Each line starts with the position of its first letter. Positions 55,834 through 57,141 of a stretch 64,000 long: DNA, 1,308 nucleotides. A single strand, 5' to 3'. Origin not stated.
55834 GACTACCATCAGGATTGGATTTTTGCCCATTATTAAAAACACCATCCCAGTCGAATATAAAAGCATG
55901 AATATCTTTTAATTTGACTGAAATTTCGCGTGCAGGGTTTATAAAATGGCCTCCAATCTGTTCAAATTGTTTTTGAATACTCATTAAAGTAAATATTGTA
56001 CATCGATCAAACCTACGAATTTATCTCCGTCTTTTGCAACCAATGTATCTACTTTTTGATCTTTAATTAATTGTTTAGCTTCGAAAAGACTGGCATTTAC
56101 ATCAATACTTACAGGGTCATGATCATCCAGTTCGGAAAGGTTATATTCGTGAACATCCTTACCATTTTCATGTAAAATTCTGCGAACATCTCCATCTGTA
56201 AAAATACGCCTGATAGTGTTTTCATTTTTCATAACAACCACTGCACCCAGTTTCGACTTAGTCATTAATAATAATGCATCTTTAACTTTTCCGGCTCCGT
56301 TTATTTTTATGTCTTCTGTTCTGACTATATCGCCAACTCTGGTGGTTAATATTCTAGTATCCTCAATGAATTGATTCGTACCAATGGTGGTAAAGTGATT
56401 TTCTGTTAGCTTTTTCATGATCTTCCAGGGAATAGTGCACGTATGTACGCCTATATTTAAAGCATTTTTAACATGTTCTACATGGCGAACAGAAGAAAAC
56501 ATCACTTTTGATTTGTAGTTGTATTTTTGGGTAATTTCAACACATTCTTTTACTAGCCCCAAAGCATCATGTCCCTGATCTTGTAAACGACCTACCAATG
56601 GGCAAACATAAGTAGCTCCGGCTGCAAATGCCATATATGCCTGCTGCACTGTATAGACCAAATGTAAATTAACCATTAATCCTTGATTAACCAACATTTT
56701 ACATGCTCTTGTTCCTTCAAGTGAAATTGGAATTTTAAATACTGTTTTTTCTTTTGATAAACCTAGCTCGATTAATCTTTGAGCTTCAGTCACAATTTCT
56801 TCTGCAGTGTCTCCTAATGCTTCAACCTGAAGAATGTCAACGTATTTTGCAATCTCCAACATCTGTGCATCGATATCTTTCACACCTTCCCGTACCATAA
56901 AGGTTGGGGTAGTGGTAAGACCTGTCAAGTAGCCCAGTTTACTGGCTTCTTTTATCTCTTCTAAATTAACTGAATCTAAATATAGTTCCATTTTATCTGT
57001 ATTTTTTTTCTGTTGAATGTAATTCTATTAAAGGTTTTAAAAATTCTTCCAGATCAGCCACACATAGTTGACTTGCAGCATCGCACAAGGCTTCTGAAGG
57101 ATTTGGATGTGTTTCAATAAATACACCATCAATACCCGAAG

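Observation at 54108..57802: Kdo operon in which the KdsD (arabinose-5-phosphate isomerase) slot is filled by an FSA/TalC aldolase barrel fused to the KdsD CBS pair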

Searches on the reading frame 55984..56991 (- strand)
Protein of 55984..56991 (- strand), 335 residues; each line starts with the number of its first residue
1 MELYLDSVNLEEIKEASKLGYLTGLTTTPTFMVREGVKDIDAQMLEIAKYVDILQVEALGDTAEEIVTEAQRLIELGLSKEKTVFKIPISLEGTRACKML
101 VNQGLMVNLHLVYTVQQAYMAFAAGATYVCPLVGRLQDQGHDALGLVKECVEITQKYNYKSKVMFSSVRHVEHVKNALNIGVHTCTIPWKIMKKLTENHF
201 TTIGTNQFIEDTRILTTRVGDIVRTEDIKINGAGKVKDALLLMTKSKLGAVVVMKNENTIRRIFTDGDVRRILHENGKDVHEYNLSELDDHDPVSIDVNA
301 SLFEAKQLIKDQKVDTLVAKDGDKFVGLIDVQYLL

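Call 3: search_protein_families(library=pfam, proteins=[window:55984-56991:-], max_evalue=0.01)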
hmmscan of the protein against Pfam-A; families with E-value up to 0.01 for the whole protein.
window:55984-56991:- (335 aa): 3 families
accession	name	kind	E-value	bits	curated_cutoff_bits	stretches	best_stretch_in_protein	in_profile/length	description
PF00923.25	TAL_FSA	-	1.8e-37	129.7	27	1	3-201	1-238/285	Transaldolase/Fructose-6-phosphate aldolase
PF00571.33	CBS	-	2.3e-10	41.1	24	2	287-332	3-49/57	CBS domain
PF04437.19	RINT1_TIP1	-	0.0042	16.5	30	1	193-289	414-503/514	RINT-1/TIP-1 family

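Call 4: search_protein_families(library=ncbifam, proteins=[window:55984-56991:-], max_evalue=0.01)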
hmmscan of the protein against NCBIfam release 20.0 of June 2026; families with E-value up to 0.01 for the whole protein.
window:55984-56991:- (335 aa): 18 families
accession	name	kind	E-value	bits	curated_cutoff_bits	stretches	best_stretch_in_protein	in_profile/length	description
TIGR00875.1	fsa_talC_mipB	equivalog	5e-50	169.9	245.95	1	1-211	1-208/213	fructose-6-phosphate aldolase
NF009299.0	PRK12656.1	equivalog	1e-27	97.1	214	1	1-198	1-199/222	fructose-6-phosphate aldolase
NF009296.0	PRK12653.1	subfamily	1.5e-27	96.8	306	1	1-200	1-199/220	fructose-6-phosphate aldolase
TIGR02134.1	transald_staph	equivalog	3.2e-20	72.8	281.95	1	2-196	7-207/236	transaldolase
TIGR00393.1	kpsF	subfamily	2.5e-18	66.6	203.7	1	214-329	152-267/268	KpsF/GutQ family sugar-phosphate isomerase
TIGR00874.1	talAB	equivalog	2.8e-15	56.5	396.2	1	64-199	104-254/317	transaldolase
NF008141.0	PRK10892.1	equivalog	1.3e-14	54.2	505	1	213-334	200-322/328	arabinose-5-phosphate isomerase KdsD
NF008965.0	PRK12309.1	equivalog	5e-11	42.3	550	1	66-198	112-259/392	transaldolase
NF009001.0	PRK12346.1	subfamily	3.8e-10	39.8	439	1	64-199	105-255/316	transaldolase A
NF041552.1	TF_PrdR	equivalog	6.3e-10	38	795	1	217-333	6-120/577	sigma-54 dependent transcriptional regulator PrdR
NF008581.0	PRK11543.1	equivalog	1.4e-08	34.2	481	1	216-333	196-314/321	arabinose-5-phosphate isomerase GutQ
NF011440.0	PRK14869.1-2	equivalog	6.8e-06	25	746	0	202-286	55-136/541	putative manganese-dependent inorganic diphosphatase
NF011449.0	PRK14869.2-5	equivalog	9.3e-06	24.9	411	1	286-332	71-118/451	putative manganese-dependent inorganic diphosphatase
NF003026.0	PRK03903.1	equivalog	1.1e-05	24.8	344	1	58-122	101-164/323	transaldolase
NF011443.0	PRK14869.1-5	equivalog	3.4e-05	22.5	335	0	215-271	67-123/546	putative manganese-dependent inorganic diphosphatase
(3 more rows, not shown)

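Call 5: find_homologous_proteins(query=window:55984-56991:-, max_evalue=0.00001)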
Query window:55984-56991:- (335 aa): 3777 proteins with E <= 0.00001 among 8000 candidates; the best 120 are listed.
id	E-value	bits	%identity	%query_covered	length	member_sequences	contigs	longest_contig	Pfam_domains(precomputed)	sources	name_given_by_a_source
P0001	1.3e-204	696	94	100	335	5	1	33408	PF00923.26,PF00571.34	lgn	-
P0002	2.9e-168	577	76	100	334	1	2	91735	PF00923.26,PF00571.34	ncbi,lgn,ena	-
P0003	2.5e-164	564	74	100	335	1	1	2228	PF00923.26,PF00571.34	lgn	-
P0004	4.0e-164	563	75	100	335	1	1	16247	PF00923.26,PF00571.34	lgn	-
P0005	1.1e-162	558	74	100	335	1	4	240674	PF00923.26,PF00571.34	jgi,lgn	-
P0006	2.8e-162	557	75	99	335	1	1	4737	PF00923.26,PF00571.34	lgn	-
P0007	8.5e-161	552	72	100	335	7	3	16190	PF00923.26,PF00571.34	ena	-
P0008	8.9e-161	552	74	100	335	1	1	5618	PF00923.26,PF00571.34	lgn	-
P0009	3.2e-160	550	73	99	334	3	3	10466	PF00923.26,PF00571.34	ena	-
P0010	6.7e-160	549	75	100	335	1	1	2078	PF00923.26,PF00571.34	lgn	-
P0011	1.3e-158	545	73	100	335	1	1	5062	PF00923.26,PF00571.34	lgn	-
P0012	1.3e-158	545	72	100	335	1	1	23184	PF00923.26,PF00571.34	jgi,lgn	-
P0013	1.7e-156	538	71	100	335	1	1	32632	PF00923.26,PF00571.34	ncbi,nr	ncbi:MAG: CBS domain-containing protein [Flavobacteriales bacterium]|nr:CBS domain-containing protei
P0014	3.5e-155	534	73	99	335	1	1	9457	PF00923.26,PF00571.34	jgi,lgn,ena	-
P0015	3.5e-154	531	71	100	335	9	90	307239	PF00923.26,PF00571.34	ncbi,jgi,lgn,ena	-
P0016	6.5e-154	530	73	99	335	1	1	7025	PF00923.26,PF00571.34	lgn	-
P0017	1.2e-153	529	71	100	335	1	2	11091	PF00923.26,PF00571.34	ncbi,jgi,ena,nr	ncbi:MAG: transaldolase [Marinilabiliales bacterium]|nr:MAG: transaldolase [Marinilabiliales bacteri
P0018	6.0e-153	526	71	99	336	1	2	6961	PF00923.26,PF00571.34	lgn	-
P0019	6.3e-153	526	69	99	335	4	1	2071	PF00923.26,PF00571.34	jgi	-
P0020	1.7e-152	525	71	99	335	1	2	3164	PF00923.26,PF00571.34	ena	-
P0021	1.8e-152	525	70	100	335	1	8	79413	PF00923.26,PF00571.34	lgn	-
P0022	5.9e-152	523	70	99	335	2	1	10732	PF00923.26,PF00571.34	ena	-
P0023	6.9e-152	523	69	100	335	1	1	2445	PF00923.26,PF00571.34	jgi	jgi:TalC/MipB family fructose-6-phosphate aldolase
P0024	1.1e-151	522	71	99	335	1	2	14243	PF00923.26,PF00571.34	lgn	-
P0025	2.8e-151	521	68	99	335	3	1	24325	PF00923.26,PF00571.34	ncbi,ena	-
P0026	6.1e-151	520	70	99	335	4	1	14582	PF00923.26,PF00571.34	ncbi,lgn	-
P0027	1.0e-150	519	68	100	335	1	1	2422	PF00923.26,PF00571.34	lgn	-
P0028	3.4e-150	517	69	99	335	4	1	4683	PF00923.26,PF00571.34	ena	-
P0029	1.8e-149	515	69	99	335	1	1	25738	PF00923.26,PF00571.34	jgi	jgi:TalC/MipB family fructose-6-phosphate aldolase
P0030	2.2e-149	515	69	99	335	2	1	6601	PF00923.26,PF00571.34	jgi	-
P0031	4.1e-149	514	68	99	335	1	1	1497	PF00923.26,PF00571.34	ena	-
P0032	4.4e-149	514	67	100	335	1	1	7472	PF00923.26,PF00571.34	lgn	-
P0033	3.5e-148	511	67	100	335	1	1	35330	PF00923.26,PF00571.34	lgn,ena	-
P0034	3.6e-148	511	69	100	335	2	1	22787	PF00923.26,PF00571.34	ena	-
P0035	5.2e-148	510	67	99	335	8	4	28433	PF00923.26,PF00571.34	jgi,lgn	jgi:transaldolase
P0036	1.3e-147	509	67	99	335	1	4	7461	PF00923.26,PF00571.34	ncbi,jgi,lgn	ncbi:MAG: transaldolase [Saprospiraceae bacterium]|jgi:transaldolase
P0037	8.4e-147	506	67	100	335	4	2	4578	PF00923.26,PF00571.34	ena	-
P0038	7.4e-146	503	67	100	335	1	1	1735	PF00923.26,PF00571.34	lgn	-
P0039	7.9e-146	503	67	99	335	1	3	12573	PF00923.26,PF00571.34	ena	-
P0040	3.7e-145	501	67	100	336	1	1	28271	PF00923.26,PF00571.34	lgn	-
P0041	7.0e-145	500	64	100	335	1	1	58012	PF00923.26,PF00571.34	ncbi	ncbi:MAG: transaldolase family protein [Flavobacteriales bacterium]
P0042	1.9e-144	499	65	99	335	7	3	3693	PF00923.26,PF00571.34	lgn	-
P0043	1.4e-143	496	65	100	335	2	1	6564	PF00923.26,PF00571.34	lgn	-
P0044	1.6e-143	496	67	100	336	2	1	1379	PF00923.26,PF00571.34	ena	-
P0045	2.4e-143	495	67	100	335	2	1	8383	PF00923.26,PF00571.34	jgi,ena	jgi:TalC/MipB family fructose-6-phosphate aldolase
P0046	2.9e-143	495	66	99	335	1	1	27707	PF00923.26,PF00571.34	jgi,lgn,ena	-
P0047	3.8e-143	494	68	99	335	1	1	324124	PF00923.26,PF00571.34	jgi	jgi:transaldolase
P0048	3.1e-142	491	65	100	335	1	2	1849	PF00923.26,PF00571.34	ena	-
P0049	3.2e-142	491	65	99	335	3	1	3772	PF00923.26,PF00571.34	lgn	-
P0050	1.7e-141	489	65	99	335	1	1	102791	PF00923.26,PF00571.34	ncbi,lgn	-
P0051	2.5e-141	488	65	100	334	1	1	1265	PF00923.26,PF00571.34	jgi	jgi:TalC/MipB family fructose-6-phosphate aldolase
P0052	1.2e-140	486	66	99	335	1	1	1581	PF00923.26,PF00571.34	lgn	-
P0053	2.5e-140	485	66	99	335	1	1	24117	PF00923.26,PF00571.34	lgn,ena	-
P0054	2.9e-140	485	64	99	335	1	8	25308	PF00923.26,PF00571.34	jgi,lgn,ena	-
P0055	1.5e-139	483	65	99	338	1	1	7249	PF00923.26,PF00571.34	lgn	-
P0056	2.0e-139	482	66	100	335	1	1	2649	PF00923.26,PF00571.34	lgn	-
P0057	2.8e-139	482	67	99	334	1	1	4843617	PF00923.26,PF00571.34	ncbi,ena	-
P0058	1.6e-138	479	65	99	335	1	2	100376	PF00923.26,PF00571.34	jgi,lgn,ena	-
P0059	1.8e-138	479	64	99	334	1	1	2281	PF00923.26,PF00571.34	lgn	-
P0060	1.0e-137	476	63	99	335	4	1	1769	PF00923.26,PF00571.34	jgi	jgi:transaldolase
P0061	1.5e-137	476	63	99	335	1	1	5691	PF00923.26,PF00571.34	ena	-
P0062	3.5e-137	475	63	99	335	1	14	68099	PF00923.26,PF00571.34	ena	-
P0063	3.6e-137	475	63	99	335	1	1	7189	PF00923.26,PF00571.34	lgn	-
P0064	4.8e-137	474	63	100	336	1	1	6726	PF00923.26,PF00571.34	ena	-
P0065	5.7e-137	474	63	99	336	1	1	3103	PF00923.26,PF00571.34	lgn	-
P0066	8.5e-137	473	63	99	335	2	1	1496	PF00923.26,PF00571.34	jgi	jgi:TalC/MipB family fructose-6-phosphate aldolase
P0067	1.6e-136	473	63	99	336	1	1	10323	PF00923.26,PF00571.34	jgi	jgi:transaldolase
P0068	2.5e-136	472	62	99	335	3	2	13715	PF00923.26,PF00571.34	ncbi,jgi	jgi:TalC/MipB family fructose-6-phosphate aldolase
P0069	2.7e-136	472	63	99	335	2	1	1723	PF00923.26,PF00571.34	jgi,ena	-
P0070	2.9e-136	472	64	100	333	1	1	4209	PF00923.26,PF00571.34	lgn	-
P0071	5.2e-136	471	62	100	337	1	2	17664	PF00923.26,PF00571.34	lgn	-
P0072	1.1e-135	470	62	99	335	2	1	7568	PF00923.26,PF00571.34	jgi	jgi:transaldolase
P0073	1.2e-135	470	64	100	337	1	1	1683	PF00923.26,PF00571.34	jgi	-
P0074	1.2e-135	470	64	99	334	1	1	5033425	PF00923.26,PF00571.34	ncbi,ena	-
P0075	1.2e-135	470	64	99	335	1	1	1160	PF00923.26,PF00571.34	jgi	-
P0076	4.5e-135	468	64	99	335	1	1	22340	PF00923.26,PF00571.34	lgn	-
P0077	1.1e-134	467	64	99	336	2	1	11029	PF00923.26,PF00571.34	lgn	-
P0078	1.4e-134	466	62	99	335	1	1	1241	PF00923.26,PF00571.34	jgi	jgi:transaldolase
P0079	2.3e-134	465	63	99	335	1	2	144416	PF00923.26,PF00571.34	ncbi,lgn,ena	-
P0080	1.7e-133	463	61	99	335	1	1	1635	PF00923.26,PF00571.34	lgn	-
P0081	5.5e-131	454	61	100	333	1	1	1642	PF00923.26,PF00571.34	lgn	-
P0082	1.1e-130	453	60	99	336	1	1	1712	PF00923.26,PF00571.34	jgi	jgi:transaldolase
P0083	1.5e-130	453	59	100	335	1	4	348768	PF00923.26,PF00571.34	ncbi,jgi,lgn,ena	-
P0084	1.7e-130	453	60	100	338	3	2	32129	PF00923.26,PF00571.34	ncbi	-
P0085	1.8e-130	453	58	100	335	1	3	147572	PF00923.26,PF00571.34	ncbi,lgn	-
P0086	4.4e-130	451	59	100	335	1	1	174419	PF00923.26,PF00571.34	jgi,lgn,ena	-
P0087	4.4e-130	451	59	99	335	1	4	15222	PF00923.26,PF00571.34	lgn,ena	-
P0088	5.3e-130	451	59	99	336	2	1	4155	PF00923.26,PF00571.34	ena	-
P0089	7.4e-130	451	59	100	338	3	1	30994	PF00923.26,PF00571.34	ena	-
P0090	9.0e-130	450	61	100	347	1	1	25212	PF00923.26,PF00571.34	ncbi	-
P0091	1.2e-129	450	60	100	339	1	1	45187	PF00923.26,PF00571.34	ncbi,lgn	-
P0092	1.4e-129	450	61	100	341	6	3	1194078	PF00923.26,PF00571.34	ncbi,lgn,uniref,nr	ncbi:MAG: hypothetical protein KatS3mg033_0797 [Thermonema sp.]|uniref:transaldolase family protein 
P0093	4.4e-129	448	59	100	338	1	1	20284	PF00923.26,PF00571.34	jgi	jgi:transaldolase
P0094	7.0e-129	447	57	100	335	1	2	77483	PF00923.26,PF00571.34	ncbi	-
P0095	8.6e-129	447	60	100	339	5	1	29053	PF00923.26,PF00571.34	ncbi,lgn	-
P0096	8.9e-129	447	61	100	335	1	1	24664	PF00923.26,PF00571.34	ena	-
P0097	1.0e-128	447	60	100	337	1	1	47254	PF00923.26,PF00571.34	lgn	-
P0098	1.1e-128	447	59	100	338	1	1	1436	PF00923.26,PF00571.34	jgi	jgi:TalC/MipB family fructose-6-phosphate aldolase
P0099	1.2e-128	447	57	100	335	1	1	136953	PF00923.26,PF00571.34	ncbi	-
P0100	1.2e-128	447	62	100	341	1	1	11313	PF00923.26,PF00571.34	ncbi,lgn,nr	ncbi:MAG: CBS domain-containing protein [Raineya sp.]|nr:CBS domain-containing protein [Raineya sp.]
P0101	1.3e-128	447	59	100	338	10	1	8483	PF00923.26,PF00571.34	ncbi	-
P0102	1.4e-128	446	58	99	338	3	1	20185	PF00923.26,PF00571.34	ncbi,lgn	-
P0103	1.9e-128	446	58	99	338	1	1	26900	PF00923.26,PF00571.34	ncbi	-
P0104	2.0e-128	446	61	100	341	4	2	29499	PF00923.26,PF00571.34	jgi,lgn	jgi:TalC/MipB family fructose-6-phosphate aldolase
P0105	2.2e-128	446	60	100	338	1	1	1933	PF00923.26,PF00571.34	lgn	-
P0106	2.8e-128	446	61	100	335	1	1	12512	PF00923.26,PF00571.34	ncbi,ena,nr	ncbi:MAG: CBS domain-containing protein [Proteobacteria bacterium]|nr:CBS domain-containing protein 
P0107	4.1e-128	445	59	100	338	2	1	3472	PF00923.26,PF00571.34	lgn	-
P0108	4.1e-128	445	62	100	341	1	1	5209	PF00923.26,PF00571.34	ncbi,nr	ncbi:MAG: transaldolase family protein [Raineya sp.]|nr:transaldolase family protein [Raineya sp.]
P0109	5.2e-128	445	60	100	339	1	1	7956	PF00923.26,PF00571.34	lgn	-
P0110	1.1e-127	444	60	100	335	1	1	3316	PF00923.26,PF00571.34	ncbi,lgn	-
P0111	1.5e-127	443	59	100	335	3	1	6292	PF00923.26,PF00571.34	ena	-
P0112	1.7e-127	443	57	100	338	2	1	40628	PF00923.26,PF00571.34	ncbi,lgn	ncbi:MAG: transaldolase family protein [Flammeovirgaceae bacterium]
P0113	2.4e-127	442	59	100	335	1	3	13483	PF00923.26,PF00571.34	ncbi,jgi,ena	jgi:TalC/MipB family fructose-6-phosphate aldolase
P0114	3.1e-127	442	61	99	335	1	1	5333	PF00923.26,PF00571.34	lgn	-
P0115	4.5e-127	442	58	100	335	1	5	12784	PF00923.26,PF00571.34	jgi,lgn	-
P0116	5.3e-127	441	56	100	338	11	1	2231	PF00923.26,PF00571.34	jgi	jgi:TalC/MipB family fructose-6-phosphate aldolase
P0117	5.8e-127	441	56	100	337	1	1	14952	PF00923.26,PF00571.34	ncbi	-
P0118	6.3e-127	441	59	100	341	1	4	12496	PF00923.26,PF00571.34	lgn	-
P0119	6.3e-127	441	59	100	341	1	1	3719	PF00923.26,PF00571.34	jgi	jgi:TalC/MipB family fructose-6-phosphate aldolase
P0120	6.9e-127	441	59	100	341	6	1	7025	PF00923.26,PF00571.34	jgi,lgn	-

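Call 6: search_solved_structures(query=window:55984-56991:-, max_evalue=0.001, show_alignments=3)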
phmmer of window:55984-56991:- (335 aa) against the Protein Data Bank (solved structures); distinct sequences matched with E-value up to 0.001: 54.
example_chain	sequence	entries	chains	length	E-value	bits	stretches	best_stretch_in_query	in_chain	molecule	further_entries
1vpx_A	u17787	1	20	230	4.3e-37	131.1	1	1-213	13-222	PROTEIN (Transaldolase (EC 2.2.1.2))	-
3r8r_A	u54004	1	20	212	5e-36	127.7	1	3-211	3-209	Transaldolase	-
1wx0_A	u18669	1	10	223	2.7e-34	122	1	1-212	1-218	transaldolase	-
9ui2_A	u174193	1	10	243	3.7e-34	121.5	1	1-212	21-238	Probable transaldolase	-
3s0c_A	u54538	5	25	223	6.8e-31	110.8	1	1-213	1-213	Probable transaldolase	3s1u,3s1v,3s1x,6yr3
4xz9_A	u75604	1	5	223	2.4e-30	109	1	1-213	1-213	Probable transaldolase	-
6yrm_A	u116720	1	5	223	3.4e-30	108.5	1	1-213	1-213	Probable transaldolase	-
3s1w_A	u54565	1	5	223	4.5e-30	108.1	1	1-213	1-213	Probable transaldolase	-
6yrt_A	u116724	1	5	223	4.6e-30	108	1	1-213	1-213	Transaldolase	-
6ys0_A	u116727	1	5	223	5.9e-30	107.7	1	1-211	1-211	Probable transaldolase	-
6yre_A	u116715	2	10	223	4.9e-29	104.7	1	1-211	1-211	Probable transaldolase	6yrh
8bc3_A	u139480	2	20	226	2.5e-21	79.3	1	1-209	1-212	BmSF-TAL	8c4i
8bc4_A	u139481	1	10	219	2.9e-21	79.2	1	1-208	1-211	Transaldolase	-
8bc2_A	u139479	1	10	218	2.9e-20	75.9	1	1-208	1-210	Transaldolase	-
4rxg_A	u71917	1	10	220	1.1e-17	67.4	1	1-196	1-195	Fructose-6-phosphate aldolase 1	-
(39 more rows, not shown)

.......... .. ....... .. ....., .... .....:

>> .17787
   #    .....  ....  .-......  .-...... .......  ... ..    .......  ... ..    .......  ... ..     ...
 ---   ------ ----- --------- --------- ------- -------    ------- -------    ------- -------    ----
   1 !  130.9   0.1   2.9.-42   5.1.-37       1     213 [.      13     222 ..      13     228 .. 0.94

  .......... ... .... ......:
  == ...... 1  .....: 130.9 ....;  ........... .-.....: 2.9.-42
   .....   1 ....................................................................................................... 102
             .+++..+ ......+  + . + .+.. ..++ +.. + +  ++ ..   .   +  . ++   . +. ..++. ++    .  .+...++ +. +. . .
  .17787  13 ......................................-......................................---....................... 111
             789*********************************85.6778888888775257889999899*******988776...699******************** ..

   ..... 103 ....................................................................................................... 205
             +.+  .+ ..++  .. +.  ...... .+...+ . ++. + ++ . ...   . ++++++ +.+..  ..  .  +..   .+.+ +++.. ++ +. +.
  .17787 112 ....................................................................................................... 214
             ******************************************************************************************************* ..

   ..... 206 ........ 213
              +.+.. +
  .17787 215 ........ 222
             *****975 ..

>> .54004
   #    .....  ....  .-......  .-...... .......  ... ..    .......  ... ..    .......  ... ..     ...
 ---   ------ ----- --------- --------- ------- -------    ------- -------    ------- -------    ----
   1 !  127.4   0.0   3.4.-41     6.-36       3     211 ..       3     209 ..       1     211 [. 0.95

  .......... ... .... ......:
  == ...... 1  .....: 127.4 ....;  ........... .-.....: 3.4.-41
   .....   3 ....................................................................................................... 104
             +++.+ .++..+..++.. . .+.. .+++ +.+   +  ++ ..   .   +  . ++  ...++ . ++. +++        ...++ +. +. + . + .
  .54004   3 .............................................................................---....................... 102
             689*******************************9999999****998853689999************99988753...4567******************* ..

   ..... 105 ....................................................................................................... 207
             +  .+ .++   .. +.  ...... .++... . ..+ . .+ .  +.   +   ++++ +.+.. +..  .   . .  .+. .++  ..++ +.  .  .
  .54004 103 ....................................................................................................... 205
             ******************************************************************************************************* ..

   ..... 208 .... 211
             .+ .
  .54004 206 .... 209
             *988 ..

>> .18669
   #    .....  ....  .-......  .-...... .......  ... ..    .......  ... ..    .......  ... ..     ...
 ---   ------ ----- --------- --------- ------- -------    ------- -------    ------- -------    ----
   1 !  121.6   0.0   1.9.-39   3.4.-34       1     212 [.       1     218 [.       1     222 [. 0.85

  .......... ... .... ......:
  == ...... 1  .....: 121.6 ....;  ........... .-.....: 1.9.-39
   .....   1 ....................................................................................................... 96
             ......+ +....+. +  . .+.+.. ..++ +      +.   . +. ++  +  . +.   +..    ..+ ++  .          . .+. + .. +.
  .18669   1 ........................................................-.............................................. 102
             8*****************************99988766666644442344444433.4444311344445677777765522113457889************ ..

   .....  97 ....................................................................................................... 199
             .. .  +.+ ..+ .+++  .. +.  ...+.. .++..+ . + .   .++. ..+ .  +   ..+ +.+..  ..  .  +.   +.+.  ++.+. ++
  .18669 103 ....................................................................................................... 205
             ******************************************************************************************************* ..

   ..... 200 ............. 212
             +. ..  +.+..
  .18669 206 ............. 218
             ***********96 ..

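Call 11: find_encoding_contigs(protein=P0057, flank=10000, max_places=3)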
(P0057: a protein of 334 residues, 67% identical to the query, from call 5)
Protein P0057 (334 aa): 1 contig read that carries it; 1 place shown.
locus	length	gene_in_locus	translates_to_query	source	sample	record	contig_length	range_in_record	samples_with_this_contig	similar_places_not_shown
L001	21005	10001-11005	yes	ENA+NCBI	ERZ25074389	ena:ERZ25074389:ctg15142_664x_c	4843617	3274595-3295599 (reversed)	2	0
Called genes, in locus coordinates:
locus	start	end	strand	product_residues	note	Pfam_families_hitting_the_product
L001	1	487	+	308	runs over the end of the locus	PF00106:adh_short, PF08659:KR, PF13561:adh_short_C2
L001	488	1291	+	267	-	PF00561:Abhydrolase_1, PF12697:Abhydrolase_6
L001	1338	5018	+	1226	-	PF18076:FGAR-AT_N, PF18072:FGAR-AT_linker, PF00586:AIRS (faint), PF02769:AIRS_C, PF22689:FGAR-AT_PurM_N-like, PF02769:AIRS_C, PF13507:GATase_5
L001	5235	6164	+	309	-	PF13793:Pribosyltran_N, PF00156:Pribosyltran, PF14572:Pribosyl_synth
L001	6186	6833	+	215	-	PF01386:Ribosomal_L25p, PF14693:Ribosomal_TL5_C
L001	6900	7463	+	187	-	PF01195:Pept_tRNA_hydro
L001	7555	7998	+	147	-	PF00583:Acetyltransf_1 (weak), PF13302:Acetyltransf_3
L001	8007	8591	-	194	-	PF07700:HNOB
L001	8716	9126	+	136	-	PF18899:DUF5655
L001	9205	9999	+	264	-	PF00793:DAHP_synth_1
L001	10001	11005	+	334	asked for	PF00923:TAL_FSA, PF00571:CBS (faint)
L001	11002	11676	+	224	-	-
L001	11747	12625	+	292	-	-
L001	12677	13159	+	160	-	-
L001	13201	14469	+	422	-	PF00144:Beta-lactamase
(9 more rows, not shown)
